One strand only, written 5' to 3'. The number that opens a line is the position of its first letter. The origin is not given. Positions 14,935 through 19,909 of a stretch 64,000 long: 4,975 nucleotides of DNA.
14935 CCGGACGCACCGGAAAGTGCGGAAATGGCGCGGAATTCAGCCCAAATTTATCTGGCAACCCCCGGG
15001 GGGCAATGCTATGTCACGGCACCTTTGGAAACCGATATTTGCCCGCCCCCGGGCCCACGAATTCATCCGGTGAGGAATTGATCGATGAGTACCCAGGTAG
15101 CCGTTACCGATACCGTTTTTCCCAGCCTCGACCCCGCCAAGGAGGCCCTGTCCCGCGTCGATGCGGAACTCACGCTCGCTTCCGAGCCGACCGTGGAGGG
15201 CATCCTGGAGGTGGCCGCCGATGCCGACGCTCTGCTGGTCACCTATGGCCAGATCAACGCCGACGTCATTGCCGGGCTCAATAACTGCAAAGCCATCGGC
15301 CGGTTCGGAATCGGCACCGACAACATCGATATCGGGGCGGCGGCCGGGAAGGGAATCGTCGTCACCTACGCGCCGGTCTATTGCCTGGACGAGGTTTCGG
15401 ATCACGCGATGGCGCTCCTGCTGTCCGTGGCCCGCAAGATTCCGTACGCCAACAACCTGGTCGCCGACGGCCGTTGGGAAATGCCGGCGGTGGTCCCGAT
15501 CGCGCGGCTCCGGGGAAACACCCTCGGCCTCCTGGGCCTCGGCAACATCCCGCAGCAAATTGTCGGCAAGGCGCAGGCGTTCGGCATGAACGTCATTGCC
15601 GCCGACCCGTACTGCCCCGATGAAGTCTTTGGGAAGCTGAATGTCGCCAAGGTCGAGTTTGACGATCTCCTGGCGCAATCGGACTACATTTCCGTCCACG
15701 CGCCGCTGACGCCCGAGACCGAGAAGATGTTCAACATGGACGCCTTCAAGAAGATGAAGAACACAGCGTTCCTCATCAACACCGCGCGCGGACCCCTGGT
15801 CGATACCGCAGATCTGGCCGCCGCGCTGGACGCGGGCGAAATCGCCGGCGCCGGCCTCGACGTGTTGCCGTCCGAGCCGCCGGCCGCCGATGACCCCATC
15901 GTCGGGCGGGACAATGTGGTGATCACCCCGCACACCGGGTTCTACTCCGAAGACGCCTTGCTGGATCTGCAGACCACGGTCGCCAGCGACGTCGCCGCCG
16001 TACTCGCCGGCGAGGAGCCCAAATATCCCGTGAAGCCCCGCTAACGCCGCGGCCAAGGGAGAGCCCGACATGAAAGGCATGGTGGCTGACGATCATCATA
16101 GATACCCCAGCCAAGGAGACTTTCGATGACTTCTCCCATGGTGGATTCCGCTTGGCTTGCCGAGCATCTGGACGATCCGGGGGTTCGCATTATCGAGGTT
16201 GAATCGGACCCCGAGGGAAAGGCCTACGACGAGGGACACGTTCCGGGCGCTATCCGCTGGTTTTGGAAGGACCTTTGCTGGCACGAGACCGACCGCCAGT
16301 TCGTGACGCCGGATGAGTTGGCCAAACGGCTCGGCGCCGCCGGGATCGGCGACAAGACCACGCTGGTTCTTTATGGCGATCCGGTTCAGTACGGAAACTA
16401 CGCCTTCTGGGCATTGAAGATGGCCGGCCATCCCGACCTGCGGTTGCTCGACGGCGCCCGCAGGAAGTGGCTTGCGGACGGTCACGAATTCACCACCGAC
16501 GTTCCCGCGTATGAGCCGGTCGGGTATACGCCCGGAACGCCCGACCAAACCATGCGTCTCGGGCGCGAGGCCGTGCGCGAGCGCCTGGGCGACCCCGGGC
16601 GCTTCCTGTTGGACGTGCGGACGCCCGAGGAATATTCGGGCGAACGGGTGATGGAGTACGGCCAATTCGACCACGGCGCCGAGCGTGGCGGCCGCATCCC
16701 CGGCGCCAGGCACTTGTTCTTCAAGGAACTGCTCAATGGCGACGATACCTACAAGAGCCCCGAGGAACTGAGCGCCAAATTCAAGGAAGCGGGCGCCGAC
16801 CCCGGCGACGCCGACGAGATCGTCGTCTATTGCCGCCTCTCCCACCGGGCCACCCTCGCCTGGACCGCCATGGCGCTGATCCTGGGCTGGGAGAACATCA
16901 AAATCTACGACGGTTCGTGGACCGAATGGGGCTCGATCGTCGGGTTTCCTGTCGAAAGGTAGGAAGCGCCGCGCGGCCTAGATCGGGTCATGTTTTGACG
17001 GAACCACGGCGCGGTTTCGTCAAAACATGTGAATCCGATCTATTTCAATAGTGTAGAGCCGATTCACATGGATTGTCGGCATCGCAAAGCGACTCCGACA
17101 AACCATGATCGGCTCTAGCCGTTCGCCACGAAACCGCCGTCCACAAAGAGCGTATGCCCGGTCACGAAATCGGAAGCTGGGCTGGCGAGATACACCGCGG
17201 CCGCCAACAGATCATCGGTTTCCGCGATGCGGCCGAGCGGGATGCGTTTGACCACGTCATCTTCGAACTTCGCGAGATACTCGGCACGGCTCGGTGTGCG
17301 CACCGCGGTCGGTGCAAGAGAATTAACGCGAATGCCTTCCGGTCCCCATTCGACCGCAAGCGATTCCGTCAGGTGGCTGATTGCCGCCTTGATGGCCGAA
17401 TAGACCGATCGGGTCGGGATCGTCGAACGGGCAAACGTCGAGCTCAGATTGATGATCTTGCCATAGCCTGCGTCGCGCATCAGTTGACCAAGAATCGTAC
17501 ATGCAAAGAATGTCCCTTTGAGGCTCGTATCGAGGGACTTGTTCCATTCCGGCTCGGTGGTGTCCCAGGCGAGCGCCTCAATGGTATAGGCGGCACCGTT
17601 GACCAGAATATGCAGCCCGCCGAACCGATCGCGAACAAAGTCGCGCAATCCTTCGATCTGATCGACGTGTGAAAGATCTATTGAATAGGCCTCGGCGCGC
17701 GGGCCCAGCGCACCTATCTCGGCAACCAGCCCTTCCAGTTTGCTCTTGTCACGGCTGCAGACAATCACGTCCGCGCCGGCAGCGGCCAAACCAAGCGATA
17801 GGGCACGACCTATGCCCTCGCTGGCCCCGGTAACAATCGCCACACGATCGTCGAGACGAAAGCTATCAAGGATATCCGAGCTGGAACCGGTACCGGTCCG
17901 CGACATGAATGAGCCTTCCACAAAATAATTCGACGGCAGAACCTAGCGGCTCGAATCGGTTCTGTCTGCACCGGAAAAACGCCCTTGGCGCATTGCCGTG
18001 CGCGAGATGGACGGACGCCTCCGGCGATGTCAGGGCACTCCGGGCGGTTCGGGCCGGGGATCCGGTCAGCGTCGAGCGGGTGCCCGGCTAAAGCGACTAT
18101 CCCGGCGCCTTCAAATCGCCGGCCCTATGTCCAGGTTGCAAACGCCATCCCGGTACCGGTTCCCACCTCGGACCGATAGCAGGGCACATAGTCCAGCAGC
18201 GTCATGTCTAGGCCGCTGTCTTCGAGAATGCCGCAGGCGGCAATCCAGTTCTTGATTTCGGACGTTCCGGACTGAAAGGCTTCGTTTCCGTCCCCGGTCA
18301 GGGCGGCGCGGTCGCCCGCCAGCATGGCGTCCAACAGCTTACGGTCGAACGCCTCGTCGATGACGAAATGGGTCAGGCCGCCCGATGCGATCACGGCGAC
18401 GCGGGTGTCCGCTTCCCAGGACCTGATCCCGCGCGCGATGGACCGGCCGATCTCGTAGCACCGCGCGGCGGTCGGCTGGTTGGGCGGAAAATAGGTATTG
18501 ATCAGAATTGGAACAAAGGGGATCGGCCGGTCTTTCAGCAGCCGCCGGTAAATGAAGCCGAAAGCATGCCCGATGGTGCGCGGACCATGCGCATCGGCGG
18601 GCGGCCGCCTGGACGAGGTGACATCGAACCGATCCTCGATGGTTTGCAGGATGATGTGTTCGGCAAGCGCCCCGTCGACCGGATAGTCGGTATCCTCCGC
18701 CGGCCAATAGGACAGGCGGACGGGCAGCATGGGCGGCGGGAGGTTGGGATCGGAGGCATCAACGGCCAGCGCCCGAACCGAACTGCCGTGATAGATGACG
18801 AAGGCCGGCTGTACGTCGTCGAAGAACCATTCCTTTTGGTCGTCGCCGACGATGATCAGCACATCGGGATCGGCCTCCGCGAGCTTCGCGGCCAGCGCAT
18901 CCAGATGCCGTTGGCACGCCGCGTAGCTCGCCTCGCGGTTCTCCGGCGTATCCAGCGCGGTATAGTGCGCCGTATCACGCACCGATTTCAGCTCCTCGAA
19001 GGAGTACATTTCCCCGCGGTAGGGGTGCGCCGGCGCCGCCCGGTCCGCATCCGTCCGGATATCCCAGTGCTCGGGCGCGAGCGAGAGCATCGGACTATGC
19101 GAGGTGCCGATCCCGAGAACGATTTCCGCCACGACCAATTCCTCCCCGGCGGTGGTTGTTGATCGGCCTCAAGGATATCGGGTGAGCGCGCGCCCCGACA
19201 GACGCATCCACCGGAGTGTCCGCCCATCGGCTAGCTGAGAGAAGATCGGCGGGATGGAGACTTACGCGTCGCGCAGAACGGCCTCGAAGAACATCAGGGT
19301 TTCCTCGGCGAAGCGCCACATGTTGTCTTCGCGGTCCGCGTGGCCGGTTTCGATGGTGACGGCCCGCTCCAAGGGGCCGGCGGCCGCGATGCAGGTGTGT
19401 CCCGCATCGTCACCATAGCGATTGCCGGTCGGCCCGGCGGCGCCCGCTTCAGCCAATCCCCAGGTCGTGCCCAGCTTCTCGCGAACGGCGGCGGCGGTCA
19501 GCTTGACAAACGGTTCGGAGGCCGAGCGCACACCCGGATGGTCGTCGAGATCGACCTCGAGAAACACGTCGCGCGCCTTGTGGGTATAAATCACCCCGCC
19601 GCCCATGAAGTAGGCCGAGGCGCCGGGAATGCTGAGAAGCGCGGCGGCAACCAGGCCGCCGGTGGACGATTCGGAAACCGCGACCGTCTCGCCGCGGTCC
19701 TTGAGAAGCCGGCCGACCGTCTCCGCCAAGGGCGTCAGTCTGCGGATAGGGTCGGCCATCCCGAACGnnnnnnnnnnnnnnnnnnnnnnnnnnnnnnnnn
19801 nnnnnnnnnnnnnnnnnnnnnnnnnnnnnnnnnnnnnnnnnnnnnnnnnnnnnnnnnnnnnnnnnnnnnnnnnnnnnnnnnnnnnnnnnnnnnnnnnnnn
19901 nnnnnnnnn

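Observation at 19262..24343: Four-subunit (FAD / 2Fe-2S / split Mo-L / split Mo-M) molybdenum hydroxylase operon with GntR regulator and a CinA/PncC-like gene: same architecture as Se-dependent nicotinate dehydrogenase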

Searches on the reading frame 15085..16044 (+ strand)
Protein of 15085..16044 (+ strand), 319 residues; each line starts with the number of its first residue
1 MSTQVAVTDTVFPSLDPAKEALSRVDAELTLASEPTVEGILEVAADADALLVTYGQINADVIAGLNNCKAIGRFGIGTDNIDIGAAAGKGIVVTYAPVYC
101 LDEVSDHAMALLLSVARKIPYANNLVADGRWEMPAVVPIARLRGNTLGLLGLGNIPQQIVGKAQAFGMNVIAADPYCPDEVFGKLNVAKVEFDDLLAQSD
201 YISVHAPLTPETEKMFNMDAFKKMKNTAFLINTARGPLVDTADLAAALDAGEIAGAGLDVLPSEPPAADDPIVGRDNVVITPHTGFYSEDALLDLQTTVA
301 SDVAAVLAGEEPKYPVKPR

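Call 8: search_protein_families(library=pfam, proteins=[window:15085-16044:+])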
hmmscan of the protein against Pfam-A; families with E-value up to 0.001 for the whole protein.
window:15085-16044:+ (319 aa): 2 families
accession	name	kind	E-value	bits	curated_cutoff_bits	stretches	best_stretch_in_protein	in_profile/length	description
PF02826.25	2-Hacid_dh_C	-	3.4e-59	199.6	25.1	1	109-285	1-178/178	D-isomer specific 2-hydroxyacid dehydrogenase, NAD binding domain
PF00389.36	2-Hacid_dh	-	1.7e-23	83.2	24.6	1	18-316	8-133/134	D-isomer specific 2-hydroxyacid dehydrogenase, catalytic domain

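Call 29: search_protein_families(library=ncbifam, proteins=[window:15085-16044:+], max_evalue=1e-10)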
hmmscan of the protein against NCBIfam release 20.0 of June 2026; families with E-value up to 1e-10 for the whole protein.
window:15085-16044:+ (319 aa): 21 families
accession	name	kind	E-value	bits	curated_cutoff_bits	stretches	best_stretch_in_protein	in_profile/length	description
TIGR01327.1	PGDH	equivalog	5.4e-76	256.5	454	1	20-313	14-307/525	phosphoglycerate dehydrogenase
NF009714.1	PRK13243.1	equivalog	1.3e-59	202.2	455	1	33-313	32-319/332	glyoxylate reductase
NF005069.0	PRK06487.1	equivalog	1.2e-55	188.8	448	1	21-310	23-314/320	2-hydroxyacid dehydrogenase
NF008759.0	PRK11790.1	equivalog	2.3e-49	168.2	404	1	55-304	64-314/410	phosphoglycerate dehydrogenase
NF006263.0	PRK08410.1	equivalog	7.7e-49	166.8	389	1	37-309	33-309/311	D-2-hydroxyacid dehydrogenase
NF005387.0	PRK06932.1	equivalog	2.8e-47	161.2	492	1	37-303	35-306/314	2-hydroxyacid dehydrogenase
NF011938.0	PRK15409.1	equivalog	3.4e-46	157.8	492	1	35-318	34-320/324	glyoxylate/hydroxypyruvate reductase GhrB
NF041369.1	Dhydh_Halo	equivalog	4.2e-40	137.9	400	1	71-311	59-299/305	D-2-hydroxyacid dehydrogenase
NF000492.1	vanH_gen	exception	1.9e-39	135.5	540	1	28-264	24-255/312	D-lactate dehydrogenase VanH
NF005750.0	PRK07574.1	equivalog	1.4e-37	129.7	329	1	61-286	108-336/386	NAD-dependent formate dehydrogenase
NF000371.1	vanH_Agroup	exception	5.2e-34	117.9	700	1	68-295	72-304/322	VanH-A/VanH-Pt family D-lactate dehydrogenase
NF000128.1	vanH-Sc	exception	5.1e-30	104.7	650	1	70-264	89-275/337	D-lactate dehydrogenase VanH-Sc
NF006374.0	PRK08605.1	subfamily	3.1e-29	102.1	356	1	65-297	65-312/332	D-lactate dehydrogenase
NF000151.1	vanH-Ac1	exception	1.1e-28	100.6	750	1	19-295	51-336/351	D-lactate dehydrogenase VanH-Ac1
NF000112.1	vanH-Amyco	exception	5.2e-26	91.7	625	1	71-294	99-327/348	VanH-AOV family D-lactate dehydrogenase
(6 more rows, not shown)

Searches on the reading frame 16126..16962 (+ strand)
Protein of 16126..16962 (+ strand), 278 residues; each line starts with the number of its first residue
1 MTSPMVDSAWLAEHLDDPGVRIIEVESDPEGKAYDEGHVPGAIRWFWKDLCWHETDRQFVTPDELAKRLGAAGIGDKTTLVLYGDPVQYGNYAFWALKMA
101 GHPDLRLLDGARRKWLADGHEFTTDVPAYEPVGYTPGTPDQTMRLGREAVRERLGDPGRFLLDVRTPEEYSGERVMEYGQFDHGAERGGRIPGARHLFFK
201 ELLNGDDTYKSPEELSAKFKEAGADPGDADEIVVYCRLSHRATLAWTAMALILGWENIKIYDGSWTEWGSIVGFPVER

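Call 8: search_protein_families(library=pfam, proteins=[window:16126-16962:+])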
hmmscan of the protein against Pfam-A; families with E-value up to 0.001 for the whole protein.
window:16126-16962:+ (278 aa): 1 family
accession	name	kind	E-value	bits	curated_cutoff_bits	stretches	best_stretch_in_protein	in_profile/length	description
PF00581.25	Rhodanese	-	6.1e-31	107.3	22.2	2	149-269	4-100/102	Rhodanese-like domain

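Call 29: search_protein_families(library=ncbifam, proteins=[window:16126-16962:+], max_evalue=1e-10)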
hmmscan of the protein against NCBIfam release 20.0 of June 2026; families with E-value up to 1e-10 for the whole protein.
window:16126-16962:+ (278 aa): 2 families
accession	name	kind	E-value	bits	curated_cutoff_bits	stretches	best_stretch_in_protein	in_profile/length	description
NF008557.0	PRK11493.1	equivalog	8.5e-22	77.5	250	1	3-277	4-278/281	3-mercaptopyruvate sulfurtransferase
NF040901.1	SeO3_TeO2_ExtH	equivalog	1.2e-17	64.1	200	1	201-273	276-351/430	selenite/tellurite reduction operon rhodanese-like protein ExtH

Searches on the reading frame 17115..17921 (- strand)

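Call 8: search_protein_families(library=pfam, proteins=[window:17115-17921:-])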
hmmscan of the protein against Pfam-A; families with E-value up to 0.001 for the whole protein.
window:17115-17921:- (268 aa): 3 families
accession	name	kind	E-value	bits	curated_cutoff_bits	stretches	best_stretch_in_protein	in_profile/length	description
PF13561.12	adh_short_C2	-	8.9e-57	192.8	27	1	32-264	1-235/236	Enoyl-(Acyl carrier protein) reductase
PF00106.31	adh_short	-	1.9e-48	165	26.6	1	26-215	1-190/195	short chain dehydrogenase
PF08659.16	KR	-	4.4e-10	40.2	22.6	1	29-202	4-173/180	KR domain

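Call 29: search_protein_families(library=ncbifam, proteins=[window:17115-17921:-], max_evalue=1e-10)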
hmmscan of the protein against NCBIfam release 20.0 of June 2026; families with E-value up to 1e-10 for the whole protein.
window:17115-17921:- (268 aa): 213 families (the best 25 are shown)
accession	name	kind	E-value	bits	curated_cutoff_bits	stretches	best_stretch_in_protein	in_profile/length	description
NF005559.1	PRK07231.1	subfamily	1e-58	198.8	215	1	22-265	1-248/249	glucose 1-dehydrogenase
NF004791.0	PRK06138.1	equivalog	1e-56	192.1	312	1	22-266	2-251/252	SDR family oxidoreductase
NF004198.0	PRK05653.1-3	equivalog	2.8e-55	187.5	296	1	23-264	5-246/248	3-oxoacyl-ACP reductase FabG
NF006070.0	PRK08213.1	subfamily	8.3e-55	186.1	279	1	16-265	3-257/259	gluconate 5-dehydrogenase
NF005446.0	PRK07035.1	equivalog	1.7e-54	184.8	373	1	19-265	5-254/255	SDR family oxidoreductase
NF005309.0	PRK06841.1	subfamily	2.7e-54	184.3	286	1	19-265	9-253/255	GolD/DthD family dehydrogenase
NF006693.0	PRK09242.1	equivalog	5.7e-54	182.9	328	1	20-268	5-257/258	SDR family oxidoreductase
NF005873.0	PRK07814.1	equivalog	2.9e-53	181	346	1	17-265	2-252/263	SDR family oxidoreductase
NF005067.0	PRK06484.1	equivalog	8.2e-52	176.4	713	1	24-266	8-253/524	short chain dehydrogenase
NF004774.0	PRK06114.1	equivalog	1.8e-51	175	360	1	19-266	10-261/262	SDR family oxidoreductase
NF009466.0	PRK12826.1-2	subfamily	1.8e-50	171.7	222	1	25-265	3-245/248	3-oxoacyl-ACP reductase FabG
NF004778.0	PRK06124.1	equivalog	9.1e-50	169.4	303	1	17-266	3-254/256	SDR family oxidoreductase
TIGR01832.1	kduD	equivalog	1.8e-49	168.5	338.85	1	21-266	1-247/248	2-dehydro-3-deoxy-D-gluconate 5-dehydrogenase KduD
NF005681.0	PRK07478.1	subfamily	3.3e-49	167.6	267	1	22-264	3-249/254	SDR family oxidoreductase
TIGR01830.1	3oxo_ACP_reduc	equivalog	1e-48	166.1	297.75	1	28-264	1-238/239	3-oxoacyl-[acyl-carrier-protein] reductase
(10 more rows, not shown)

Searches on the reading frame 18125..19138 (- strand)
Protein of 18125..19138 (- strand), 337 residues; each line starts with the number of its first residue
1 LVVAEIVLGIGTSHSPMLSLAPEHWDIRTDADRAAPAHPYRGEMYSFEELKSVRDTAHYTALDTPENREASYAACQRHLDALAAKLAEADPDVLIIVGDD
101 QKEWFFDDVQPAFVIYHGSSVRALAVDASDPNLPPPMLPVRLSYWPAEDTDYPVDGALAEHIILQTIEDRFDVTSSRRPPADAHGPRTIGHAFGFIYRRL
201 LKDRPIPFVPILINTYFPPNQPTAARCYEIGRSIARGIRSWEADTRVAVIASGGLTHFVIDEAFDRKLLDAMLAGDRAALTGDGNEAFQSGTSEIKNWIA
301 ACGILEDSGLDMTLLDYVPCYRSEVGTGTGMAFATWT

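Call 3: search_protein_families(library=pfam, proteins=[window:18125-19138:-])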
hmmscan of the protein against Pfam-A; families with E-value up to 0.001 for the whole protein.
window:18125-19138:- (337 aa): 1 family
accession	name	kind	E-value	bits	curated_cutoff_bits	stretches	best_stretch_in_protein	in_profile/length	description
PF02900.23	LigB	-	2.8e-17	63.1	26.3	1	60-308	13-247/269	Catalytic LigB subunit of aromatic ring-opening dioxygenase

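Call 4: search_protein_families(library=ncbifam, proteins=[window:18125-19138:-])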
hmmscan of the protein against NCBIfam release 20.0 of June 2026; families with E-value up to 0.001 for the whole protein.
window:18125-19138:- (337 aa): 10 families
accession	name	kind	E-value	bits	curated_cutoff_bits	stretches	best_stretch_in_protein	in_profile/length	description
NF009901.0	PRK13364.1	subfamily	5.2e-23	81.6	290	1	155-312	97-257/279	class III extradiol dioxygenase family protein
NF009902.0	PRK13365.1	subfamily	1.4e-21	76.7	299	1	79-263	37-199/298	class III extradiol dioxygenase family protein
NF009909.0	PRK13370.1-3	subfamily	7.5e-15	55.1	286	1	66-257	17-177/286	3-carboxyethylcatechol 2,3-dioxygenase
NF009904.0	PRK13367.1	equivalog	2.5e-14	53.1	412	1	61-262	19-198/426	gallate dioxygenase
NF009912.0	PRK13372.1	equivalog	2.2e-13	50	837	1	79-307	184-400/443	protocatechuate 4,5-dioxygenase subunit alpha/beta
NF009903.0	PRK13366.1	subfamily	1.5e-12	47.4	317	1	60-278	18-221/284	class III extradiol dioxygenase subunit beta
NF009908.0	PRK13370.1-2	equivalog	2.4e-12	46.9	467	1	151-257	83-179/314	3-carboxyethylcatechol 2,3-dioxygenase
NF009910.0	PRK13370.1-4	equivalog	6.5e-12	45.2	291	1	152-257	84-179/312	3-carboxyethylcatechol 2,3-dioxygenase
NF009913.0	PRK13373.1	equivalog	6.4e-10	38.8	462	1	200-258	135-193/344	putative dioxygenase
NF009907.0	PRK13370.1-1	equivalog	3.9e-05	22.9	549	0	83-258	35-180/314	3-carboxyethylcatechol 2,3-dioxygenase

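Call 62: search_solved_structures(query=window:18125-19138:-, max_evalue=0.001)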
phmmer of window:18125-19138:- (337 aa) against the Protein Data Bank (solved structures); distinct sequences matched with E-value up to 0.001: 3.
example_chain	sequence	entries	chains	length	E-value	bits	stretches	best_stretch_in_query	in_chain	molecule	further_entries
1b4u_B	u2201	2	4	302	3.8e-07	32.8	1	150-326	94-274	PROTOCATECHUATE 4,5-DIOXYGENASE | 4,5-DIOXYGENASE BETA CHAIN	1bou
3wku_A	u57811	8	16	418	0.00021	23.8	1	204-262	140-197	Gallate dioxygenase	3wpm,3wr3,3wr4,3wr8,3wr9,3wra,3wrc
3wrb_A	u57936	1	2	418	0.00029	23.3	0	205-262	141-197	Gallate dioxygenase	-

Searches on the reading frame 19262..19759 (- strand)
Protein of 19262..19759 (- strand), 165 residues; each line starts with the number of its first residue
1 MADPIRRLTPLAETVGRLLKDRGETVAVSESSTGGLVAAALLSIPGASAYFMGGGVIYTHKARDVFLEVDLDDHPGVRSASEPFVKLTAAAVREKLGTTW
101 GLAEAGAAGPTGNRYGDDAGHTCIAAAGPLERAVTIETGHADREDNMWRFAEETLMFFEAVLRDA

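Call 3: search_protein_families(library=pfam, proteins=[window:19262-19759:-])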
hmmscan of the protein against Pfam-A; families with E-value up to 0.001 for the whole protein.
window:19262-19759:- (165 aa): 1 family
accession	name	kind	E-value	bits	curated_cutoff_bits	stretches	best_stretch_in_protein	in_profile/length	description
PF02464.23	CinA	-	3.1e-37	128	23.5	1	10-160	3-153/155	Competence-damaged protein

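Call 4: search_protein_families(library=ncbifam, proteins=[window:19262-19759:-])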
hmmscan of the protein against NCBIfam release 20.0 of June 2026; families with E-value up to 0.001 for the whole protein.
window:19262-19759:- (165 aa): 5 families
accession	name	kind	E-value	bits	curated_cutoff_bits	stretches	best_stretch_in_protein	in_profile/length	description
NF001813.0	PRK00549.1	equivalog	4.2e-25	88.6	379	1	11-145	259-394/414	competence/damage-inducible protein A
TIGR00200.1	cinA_nterm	subfamily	6.2e-21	74.6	243.15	1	10-136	260-385/414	CinA family nicotinamide mononucleotide deamidase-related protein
TIGR00199.1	PncC_domain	subfamily_domain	7.1e-21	74.9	68.9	1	15-147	1-133/149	nicotinamide-nucleotide amidohydrolase family protein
NF002975.0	PRK03661.1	equivalog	1.2e-15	57.5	212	1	7-134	5-132/164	nicotinamide-nucleotide amidase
NF002972.0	PRK03657.1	equivalog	8.4e-09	35.4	201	1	10-123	19-132/175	2-oxo-tetronate isomerase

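Call 63: search_solved_structures(query=window:19262-19759:-, max_evalue=0.001, show_alignments=2)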
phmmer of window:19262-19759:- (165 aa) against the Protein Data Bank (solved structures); distinct sequences matched with E-value up to 0.001: 10.
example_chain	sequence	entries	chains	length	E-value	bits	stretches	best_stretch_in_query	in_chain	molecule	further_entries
4ct8_A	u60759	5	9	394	6.9e-13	52.2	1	10-144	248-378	CINA-LIKE PROTEIN | CINA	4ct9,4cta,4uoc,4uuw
4cta_A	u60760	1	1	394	6.9e-13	52.2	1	10-144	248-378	CINA-LIKE PROTEIN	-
4uux_A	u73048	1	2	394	8.4e-13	51.9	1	10-144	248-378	CINA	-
5vu3_A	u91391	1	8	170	1.1e-07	35.2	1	12-126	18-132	Competence damage-inducible protein A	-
5v01_A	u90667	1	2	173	4.4e-07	33.3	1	11-123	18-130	Competence damage-inducible protein A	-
5kvk_A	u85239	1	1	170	4.5e-07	33.3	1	11-125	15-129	Protein KP700603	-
6mr3_A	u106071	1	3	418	5.5e-07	33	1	11-143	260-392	Putative competence-damage inducible protein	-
6l19_A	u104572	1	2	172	1e-06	32.2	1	11-126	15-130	PncC family amidohydrolase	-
2a9s_A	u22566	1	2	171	1.5e-05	28.3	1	22-120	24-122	competence/damage-inducible protein CinA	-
5kol_A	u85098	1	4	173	0.00014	25.1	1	16-123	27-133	Uncharacterized protein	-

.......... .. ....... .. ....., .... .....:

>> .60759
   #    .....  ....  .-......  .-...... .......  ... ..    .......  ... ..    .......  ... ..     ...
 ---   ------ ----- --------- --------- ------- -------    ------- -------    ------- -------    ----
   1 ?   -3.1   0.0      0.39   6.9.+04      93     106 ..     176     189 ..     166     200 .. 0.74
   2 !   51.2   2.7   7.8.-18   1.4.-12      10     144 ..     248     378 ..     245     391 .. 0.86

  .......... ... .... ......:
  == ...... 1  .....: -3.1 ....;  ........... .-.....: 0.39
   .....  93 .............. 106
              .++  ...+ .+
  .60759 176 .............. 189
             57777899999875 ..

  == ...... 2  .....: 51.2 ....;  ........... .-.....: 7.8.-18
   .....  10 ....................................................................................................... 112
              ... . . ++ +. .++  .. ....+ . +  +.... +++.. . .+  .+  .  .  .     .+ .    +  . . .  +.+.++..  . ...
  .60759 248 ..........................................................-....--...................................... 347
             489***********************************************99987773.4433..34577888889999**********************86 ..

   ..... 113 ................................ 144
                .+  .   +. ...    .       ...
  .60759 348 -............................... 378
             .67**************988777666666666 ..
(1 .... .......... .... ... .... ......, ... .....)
